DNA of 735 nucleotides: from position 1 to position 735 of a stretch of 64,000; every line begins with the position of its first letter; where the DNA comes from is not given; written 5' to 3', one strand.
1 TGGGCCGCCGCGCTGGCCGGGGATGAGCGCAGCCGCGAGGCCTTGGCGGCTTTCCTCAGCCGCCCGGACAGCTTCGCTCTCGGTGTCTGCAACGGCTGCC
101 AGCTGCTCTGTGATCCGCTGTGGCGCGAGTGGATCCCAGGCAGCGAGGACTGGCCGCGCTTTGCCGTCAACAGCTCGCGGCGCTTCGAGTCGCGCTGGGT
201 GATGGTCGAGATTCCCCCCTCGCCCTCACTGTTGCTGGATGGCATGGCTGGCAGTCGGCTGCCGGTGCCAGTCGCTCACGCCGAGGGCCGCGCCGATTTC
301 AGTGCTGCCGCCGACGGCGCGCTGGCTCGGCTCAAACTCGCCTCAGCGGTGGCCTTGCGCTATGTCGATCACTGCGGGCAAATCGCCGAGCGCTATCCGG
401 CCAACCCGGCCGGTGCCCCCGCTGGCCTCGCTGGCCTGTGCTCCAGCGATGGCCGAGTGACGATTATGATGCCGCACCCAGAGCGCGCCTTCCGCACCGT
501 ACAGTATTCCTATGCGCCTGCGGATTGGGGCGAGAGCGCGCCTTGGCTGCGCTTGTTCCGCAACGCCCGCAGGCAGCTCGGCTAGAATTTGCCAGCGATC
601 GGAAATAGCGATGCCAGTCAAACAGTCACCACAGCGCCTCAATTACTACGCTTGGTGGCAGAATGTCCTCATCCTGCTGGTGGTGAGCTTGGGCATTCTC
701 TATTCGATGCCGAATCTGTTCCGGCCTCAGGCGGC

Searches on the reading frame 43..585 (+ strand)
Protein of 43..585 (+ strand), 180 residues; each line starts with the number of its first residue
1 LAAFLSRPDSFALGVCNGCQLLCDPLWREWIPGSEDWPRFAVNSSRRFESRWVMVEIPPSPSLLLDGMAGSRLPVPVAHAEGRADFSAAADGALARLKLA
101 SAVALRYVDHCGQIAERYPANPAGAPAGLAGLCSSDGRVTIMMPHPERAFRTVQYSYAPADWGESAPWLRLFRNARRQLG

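Call 45: search_protein_families(library=pfam, proteins=[window:43-585:+], max_evalue=0.001)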
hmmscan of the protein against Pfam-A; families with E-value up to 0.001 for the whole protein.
window:43-585:+ (180 aa): 1 family
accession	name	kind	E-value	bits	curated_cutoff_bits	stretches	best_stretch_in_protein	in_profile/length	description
PF13507.12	GATase_5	-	8.5e-59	199.2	27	1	2-177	83-258/260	CobB/CobQ-like glutamine amidotransferase domain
